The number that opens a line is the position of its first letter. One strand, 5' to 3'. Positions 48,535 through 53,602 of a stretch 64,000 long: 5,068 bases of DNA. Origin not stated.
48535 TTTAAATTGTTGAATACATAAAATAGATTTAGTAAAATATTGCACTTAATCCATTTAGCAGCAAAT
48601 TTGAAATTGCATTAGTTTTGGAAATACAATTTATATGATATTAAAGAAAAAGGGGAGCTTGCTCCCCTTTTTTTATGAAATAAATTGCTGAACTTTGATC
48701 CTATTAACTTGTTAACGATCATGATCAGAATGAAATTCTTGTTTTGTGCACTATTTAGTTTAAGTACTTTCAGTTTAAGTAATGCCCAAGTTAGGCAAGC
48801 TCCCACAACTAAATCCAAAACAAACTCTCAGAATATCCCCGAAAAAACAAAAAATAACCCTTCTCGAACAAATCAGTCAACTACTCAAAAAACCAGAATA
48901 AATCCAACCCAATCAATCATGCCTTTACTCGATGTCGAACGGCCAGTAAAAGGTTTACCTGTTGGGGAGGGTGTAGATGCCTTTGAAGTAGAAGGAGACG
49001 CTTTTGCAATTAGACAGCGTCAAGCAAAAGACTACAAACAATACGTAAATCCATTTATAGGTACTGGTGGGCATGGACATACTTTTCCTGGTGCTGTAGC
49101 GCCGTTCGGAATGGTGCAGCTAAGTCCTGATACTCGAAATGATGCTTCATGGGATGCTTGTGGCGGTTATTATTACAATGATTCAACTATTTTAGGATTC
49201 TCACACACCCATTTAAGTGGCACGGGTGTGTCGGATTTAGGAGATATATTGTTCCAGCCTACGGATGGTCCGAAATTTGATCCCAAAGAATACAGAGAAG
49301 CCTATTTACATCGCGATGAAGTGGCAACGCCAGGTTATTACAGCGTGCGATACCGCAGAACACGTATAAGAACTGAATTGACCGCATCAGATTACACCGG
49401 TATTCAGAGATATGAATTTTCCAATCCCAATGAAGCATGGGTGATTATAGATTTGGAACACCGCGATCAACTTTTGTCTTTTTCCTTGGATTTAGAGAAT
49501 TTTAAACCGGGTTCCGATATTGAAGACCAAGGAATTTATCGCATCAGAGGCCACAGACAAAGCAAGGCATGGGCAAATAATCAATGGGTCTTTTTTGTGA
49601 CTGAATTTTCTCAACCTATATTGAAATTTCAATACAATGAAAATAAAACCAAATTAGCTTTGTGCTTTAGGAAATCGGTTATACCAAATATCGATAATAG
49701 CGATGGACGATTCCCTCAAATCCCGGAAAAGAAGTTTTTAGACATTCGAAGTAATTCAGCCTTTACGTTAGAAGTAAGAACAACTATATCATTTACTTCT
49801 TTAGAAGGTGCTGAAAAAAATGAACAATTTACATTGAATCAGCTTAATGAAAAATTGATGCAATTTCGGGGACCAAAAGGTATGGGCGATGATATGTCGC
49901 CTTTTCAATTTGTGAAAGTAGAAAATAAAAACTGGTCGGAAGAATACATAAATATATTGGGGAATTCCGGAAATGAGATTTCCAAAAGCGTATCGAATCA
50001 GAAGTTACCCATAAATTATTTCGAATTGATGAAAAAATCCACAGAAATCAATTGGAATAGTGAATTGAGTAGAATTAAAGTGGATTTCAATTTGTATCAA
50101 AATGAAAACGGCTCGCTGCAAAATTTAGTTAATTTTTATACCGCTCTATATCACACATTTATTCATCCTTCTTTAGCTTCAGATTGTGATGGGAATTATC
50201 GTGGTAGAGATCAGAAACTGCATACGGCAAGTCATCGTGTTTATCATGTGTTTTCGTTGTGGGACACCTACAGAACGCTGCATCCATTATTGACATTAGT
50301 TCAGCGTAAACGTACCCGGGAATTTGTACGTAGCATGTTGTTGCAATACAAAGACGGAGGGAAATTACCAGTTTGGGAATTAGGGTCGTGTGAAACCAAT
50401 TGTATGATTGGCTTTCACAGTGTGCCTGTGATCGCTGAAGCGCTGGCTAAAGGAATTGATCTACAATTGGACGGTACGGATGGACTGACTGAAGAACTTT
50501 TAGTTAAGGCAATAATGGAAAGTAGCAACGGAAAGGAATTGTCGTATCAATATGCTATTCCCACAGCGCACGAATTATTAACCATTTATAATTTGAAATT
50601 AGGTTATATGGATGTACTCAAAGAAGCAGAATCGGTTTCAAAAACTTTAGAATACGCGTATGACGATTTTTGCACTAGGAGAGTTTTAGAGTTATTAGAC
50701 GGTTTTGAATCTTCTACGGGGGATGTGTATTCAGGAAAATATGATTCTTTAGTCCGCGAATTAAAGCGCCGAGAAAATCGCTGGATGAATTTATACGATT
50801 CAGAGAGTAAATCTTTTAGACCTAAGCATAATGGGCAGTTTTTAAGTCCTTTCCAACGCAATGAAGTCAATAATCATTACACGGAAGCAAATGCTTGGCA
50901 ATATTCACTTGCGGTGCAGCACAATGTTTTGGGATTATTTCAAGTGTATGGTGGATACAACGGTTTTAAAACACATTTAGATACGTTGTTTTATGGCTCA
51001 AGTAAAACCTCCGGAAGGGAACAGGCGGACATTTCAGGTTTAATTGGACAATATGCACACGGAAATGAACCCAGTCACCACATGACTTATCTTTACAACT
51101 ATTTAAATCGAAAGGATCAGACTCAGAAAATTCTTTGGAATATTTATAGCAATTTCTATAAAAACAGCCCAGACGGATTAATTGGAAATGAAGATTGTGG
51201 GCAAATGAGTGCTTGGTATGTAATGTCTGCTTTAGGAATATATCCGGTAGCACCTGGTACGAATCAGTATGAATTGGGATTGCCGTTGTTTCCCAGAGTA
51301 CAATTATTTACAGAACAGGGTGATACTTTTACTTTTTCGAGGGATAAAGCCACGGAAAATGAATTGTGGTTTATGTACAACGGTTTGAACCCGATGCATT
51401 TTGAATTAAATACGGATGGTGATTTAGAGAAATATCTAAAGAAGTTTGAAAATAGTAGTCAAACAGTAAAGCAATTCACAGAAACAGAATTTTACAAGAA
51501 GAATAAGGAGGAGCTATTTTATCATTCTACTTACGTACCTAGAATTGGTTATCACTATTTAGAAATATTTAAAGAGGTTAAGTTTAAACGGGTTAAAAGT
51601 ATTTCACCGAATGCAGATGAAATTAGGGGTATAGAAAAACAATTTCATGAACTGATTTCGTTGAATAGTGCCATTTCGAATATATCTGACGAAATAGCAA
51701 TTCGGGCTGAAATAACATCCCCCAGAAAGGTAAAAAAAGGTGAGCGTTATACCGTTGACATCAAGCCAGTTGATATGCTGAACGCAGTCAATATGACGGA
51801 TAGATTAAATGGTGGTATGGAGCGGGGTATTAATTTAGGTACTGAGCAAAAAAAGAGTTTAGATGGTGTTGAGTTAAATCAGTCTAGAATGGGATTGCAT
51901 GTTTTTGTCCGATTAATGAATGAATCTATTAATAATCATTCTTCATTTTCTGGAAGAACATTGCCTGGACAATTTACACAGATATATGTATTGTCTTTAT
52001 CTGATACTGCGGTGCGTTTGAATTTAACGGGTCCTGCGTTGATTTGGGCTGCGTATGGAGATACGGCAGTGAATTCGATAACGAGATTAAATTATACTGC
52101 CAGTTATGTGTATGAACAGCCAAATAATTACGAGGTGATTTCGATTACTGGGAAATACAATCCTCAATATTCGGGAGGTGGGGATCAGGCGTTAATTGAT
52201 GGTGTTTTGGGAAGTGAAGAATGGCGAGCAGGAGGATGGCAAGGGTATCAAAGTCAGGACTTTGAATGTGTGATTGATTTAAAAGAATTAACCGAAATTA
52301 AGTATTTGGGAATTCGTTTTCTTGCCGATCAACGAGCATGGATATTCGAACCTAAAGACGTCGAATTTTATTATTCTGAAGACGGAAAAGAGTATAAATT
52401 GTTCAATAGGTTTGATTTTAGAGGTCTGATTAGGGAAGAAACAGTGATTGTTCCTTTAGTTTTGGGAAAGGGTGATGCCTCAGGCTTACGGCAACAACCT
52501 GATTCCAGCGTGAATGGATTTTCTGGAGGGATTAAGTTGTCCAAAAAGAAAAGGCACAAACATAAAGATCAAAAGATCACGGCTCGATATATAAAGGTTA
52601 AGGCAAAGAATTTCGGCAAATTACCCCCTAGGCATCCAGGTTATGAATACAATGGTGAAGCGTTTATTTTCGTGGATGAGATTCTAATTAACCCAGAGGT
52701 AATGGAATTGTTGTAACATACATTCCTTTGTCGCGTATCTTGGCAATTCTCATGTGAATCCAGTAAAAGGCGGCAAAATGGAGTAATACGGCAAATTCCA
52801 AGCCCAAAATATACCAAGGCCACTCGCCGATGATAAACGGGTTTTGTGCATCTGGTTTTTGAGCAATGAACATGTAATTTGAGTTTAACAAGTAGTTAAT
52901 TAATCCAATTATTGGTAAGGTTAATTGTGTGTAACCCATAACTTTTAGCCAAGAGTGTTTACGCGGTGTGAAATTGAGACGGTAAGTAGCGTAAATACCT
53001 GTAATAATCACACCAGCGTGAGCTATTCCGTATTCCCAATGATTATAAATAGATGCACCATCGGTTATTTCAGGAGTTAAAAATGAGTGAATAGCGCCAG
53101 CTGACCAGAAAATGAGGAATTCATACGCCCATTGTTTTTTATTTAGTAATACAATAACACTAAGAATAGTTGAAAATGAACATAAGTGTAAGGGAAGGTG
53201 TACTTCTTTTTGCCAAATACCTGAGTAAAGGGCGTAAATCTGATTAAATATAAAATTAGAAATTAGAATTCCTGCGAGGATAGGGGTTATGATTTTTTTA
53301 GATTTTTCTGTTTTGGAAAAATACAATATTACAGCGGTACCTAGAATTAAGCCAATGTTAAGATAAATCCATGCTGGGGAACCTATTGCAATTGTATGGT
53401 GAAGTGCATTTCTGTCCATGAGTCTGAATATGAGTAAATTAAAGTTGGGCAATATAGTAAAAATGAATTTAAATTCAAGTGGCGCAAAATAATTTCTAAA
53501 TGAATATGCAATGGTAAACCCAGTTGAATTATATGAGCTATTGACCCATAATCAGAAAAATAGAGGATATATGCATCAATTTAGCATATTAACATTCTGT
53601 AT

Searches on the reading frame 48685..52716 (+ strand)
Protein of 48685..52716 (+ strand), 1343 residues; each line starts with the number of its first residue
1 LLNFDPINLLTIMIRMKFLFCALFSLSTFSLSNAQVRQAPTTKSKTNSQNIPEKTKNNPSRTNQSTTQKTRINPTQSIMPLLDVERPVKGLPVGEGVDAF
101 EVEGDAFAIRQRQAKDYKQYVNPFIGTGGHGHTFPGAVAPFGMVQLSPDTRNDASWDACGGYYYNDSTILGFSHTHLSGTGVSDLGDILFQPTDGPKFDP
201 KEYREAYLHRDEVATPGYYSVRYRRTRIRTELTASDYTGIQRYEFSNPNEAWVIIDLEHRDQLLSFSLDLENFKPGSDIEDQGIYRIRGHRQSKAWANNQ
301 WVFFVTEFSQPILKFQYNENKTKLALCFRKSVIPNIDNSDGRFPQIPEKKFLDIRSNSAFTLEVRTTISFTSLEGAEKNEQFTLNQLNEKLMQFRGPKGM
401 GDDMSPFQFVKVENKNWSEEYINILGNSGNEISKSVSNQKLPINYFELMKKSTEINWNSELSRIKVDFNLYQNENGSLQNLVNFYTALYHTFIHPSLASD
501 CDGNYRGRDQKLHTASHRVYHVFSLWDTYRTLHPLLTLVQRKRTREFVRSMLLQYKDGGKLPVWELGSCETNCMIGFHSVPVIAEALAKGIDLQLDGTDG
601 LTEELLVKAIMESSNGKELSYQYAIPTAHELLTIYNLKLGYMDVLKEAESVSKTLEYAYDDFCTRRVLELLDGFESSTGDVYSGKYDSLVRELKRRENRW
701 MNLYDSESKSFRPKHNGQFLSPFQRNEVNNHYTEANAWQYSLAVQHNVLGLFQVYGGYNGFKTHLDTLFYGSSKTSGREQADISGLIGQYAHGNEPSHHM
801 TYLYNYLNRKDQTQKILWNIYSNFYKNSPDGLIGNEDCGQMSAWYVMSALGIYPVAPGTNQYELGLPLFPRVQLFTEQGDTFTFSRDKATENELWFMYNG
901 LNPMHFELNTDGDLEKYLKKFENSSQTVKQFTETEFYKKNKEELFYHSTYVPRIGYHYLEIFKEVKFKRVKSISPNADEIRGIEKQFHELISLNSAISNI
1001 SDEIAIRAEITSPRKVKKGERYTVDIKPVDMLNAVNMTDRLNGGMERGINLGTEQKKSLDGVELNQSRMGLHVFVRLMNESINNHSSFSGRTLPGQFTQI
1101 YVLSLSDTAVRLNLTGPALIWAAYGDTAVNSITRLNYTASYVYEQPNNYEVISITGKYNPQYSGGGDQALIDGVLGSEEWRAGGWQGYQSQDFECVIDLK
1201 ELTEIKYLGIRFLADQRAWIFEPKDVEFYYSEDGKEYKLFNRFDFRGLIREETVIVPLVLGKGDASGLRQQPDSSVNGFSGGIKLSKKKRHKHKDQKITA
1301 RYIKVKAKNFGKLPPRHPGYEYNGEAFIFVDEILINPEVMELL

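Call 84: search_protein_families(library=pfam, proteins=[window:48685-52716:+], max_evalue=0.01)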
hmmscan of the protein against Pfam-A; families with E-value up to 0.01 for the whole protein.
window:48685-52716:+ (1343 aa): 3 families
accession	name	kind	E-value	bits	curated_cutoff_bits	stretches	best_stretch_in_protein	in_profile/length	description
PF07971.18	Glyco_hydro_92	-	1.1e-125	420.6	24.6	1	442-890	11-426/464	Glycosyl hydrolase family 92 catalytic domain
PF17678.7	Glyco_hydro_92N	-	1.6e-63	215.1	34.5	1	120-324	1-204/236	Glycosyl hydrolase family 92 N-terminal domain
PF00754.31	F5_F8_type_C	-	1.8e-06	28.5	28.2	1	1161-1309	8-114/127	F5/8 type C domain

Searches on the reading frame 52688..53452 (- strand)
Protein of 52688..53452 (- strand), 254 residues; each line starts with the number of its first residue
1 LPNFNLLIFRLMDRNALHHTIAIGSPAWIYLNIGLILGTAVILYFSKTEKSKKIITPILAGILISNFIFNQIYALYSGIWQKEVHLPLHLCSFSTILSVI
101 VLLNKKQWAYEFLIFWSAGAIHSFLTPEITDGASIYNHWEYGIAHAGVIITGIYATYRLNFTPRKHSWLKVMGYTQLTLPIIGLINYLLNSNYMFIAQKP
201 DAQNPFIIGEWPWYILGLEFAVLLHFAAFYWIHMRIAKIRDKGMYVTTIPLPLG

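Call 5: search_protein_families(library=ncbifam, proteins=[window:52688-53452:-], max_evalue=1)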
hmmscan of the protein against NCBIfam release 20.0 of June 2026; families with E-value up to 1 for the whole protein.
window:52688-53452:- (254 aa): 3 families
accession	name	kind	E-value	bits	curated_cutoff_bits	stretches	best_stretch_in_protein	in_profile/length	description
TIGR02206.1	intg_mem_TP0381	subfamily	1.1e-32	113.2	75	1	24-232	7-217/222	TMEM164-related integral membrane acyltransferase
TIGR02745.1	ccoG_rdxA_fixG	equivalog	0.016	14.2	316.7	1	27-103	124-200/435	cytochrome c oxidase accessory protein CcoG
NF050182.1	TM0026_fam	equivalog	0.23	11.9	100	0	26-49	31-54/64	TM0026 family membrane protein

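Call 6: search_protein_families(library=pfam, proteins=[window:52688-53452:-], max_evalue=1)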
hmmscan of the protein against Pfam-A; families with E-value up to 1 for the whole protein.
window:52688-53452:- (254 aa): 1 family
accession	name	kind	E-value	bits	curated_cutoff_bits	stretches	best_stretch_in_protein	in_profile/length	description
PF14808.11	TMEM164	-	3.4e-40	138.3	25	1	27-230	6-217/217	TMEM164 family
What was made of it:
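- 52688..53452 (-): TMEM164-family integral-membrane acyltransferase, the next gene after the terminator. Listed as context only. TIGR02206 113 bits, PF14808 138 bits (calls 5, 6).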
